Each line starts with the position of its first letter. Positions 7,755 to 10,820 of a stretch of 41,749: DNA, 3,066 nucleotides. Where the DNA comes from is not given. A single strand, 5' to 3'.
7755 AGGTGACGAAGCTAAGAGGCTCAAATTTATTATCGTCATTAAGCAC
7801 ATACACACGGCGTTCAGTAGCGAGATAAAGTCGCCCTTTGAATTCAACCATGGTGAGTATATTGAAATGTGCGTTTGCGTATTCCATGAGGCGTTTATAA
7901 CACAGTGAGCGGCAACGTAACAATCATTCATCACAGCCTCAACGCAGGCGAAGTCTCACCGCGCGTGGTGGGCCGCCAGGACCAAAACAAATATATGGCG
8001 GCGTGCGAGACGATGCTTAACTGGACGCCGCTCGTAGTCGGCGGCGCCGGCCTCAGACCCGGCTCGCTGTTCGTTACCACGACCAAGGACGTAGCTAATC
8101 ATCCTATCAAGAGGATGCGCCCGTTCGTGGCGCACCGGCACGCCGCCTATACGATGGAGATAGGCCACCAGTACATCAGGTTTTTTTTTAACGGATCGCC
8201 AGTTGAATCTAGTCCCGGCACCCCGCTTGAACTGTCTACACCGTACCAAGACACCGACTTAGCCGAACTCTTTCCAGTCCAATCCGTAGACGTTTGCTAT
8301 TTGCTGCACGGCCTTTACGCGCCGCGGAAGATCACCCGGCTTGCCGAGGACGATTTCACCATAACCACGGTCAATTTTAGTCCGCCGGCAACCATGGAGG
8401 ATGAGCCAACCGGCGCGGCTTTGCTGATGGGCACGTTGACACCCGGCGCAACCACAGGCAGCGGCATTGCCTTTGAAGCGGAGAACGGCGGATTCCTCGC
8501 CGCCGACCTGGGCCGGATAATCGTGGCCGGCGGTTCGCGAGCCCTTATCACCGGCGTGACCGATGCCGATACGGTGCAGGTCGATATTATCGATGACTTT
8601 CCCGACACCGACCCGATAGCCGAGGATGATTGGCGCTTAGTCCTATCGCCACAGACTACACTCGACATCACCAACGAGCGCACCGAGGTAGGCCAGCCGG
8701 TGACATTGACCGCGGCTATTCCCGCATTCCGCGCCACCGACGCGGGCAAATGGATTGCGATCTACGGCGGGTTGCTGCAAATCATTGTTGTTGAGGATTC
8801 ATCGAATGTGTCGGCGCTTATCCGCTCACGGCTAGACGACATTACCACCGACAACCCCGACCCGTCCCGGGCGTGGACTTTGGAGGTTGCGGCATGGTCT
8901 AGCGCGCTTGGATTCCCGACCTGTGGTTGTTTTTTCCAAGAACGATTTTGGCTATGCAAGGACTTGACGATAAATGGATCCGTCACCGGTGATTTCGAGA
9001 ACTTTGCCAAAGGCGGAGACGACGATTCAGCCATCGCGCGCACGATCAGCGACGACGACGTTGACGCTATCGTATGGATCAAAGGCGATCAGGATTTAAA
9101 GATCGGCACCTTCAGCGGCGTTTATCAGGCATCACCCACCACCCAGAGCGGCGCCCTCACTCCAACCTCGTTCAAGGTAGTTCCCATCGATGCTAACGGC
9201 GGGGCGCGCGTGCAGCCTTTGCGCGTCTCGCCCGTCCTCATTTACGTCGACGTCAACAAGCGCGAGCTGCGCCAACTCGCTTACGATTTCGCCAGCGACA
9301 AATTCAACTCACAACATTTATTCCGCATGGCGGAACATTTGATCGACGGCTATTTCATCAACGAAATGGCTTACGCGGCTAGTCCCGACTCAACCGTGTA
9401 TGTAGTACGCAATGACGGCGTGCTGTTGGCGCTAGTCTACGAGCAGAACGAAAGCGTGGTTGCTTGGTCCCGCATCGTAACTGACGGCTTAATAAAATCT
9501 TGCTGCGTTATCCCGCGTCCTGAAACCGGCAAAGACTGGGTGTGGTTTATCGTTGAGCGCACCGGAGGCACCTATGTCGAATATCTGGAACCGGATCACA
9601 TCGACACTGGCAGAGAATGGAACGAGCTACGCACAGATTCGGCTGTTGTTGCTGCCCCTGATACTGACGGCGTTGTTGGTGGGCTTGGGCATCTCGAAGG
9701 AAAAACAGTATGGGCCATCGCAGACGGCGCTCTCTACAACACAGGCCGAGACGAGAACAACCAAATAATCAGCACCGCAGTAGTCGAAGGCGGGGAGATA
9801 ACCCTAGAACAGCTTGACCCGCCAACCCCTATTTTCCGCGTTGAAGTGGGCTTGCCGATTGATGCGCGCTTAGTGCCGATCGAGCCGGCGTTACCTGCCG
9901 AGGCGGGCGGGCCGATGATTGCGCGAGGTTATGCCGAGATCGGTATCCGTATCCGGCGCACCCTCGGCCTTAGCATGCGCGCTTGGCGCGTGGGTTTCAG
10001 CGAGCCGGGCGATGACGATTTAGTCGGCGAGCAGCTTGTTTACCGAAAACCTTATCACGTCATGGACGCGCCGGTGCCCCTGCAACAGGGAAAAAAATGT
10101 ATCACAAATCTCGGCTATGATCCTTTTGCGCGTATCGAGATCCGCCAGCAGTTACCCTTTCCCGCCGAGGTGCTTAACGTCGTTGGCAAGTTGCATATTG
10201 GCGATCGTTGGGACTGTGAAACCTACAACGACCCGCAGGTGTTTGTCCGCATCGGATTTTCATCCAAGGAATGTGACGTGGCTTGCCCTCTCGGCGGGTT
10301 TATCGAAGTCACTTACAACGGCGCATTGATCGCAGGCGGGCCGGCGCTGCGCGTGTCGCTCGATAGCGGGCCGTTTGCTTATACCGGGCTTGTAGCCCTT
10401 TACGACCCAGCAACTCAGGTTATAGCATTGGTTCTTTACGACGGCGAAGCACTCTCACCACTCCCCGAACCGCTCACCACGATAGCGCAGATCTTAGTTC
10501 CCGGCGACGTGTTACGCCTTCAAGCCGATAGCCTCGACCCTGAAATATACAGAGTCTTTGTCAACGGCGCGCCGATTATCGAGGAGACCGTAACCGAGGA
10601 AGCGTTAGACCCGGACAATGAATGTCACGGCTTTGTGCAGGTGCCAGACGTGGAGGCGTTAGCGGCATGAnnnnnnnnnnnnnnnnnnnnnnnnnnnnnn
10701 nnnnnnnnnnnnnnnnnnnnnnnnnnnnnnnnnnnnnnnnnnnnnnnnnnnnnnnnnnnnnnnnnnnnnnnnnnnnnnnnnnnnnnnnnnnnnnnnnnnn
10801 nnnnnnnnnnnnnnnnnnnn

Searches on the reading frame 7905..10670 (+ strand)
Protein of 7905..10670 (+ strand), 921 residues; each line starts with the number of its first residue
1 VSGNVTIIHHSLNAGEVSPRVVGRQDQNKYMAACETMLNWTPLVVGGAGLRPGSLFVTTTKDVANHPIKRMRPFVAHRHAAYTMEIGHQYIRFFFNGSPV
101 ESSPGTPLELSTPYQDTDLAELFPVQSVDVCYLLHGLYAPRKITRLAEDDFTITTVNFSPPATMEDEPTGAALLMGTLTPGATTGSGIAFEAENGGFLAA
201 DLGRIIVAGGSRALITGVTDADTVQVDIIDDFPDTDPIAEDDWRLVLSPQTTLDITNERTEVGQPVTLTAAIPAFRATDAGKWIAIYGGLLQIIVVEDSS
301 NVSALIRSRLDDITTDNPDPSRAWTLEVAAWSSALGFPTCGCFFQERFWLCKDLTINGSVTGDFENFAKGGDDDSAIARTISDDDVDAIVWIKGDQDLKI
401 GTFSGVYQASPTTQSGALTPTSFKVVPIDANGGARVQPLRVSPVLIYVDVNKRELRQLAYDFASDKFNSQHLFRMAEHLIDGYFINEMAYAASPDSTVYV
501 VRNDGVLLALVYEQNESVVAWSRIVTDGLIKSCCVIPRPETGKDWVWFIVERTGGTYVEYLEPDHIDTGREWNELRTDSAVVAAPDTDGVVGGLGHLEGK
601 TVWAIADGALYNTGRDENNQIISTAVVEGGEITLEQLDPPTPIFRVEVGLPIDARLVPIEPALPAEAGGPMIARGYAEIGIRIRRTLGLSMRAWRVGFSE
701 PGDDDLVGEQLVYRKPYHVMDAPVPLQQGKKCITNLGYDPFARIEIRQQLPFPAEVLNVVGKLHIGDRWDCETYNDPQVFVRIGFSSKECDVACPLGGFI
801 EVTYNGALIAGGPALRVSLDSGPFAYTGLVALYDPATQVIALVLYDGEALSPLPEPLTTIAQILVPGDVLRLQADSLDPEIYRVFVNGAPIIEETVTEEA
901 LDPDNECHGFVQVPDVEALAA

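Call 61: search_protein_families(library=phrogs, proteins=[window:7905-10670:+], max_evalue=0.001)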
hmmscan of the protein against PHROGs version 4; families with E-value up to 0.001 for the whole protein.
window:7905-10670:+ (921 aa): 4 families
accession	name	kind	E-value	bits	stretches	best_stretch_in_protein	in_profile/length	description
phrog_376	-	tail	5.9e-129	432.6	1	5-767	4-711/712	tail protein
phrog_15566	-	tail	1.5e-46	160.1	2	321-562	33-276/552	tail protein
phrog_20269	-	unknown function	1.6e-27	97.5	1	7-159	5-156/374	-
phrog_30010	-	unknown function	1.4e-13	51.5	1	452-553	188-287/517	-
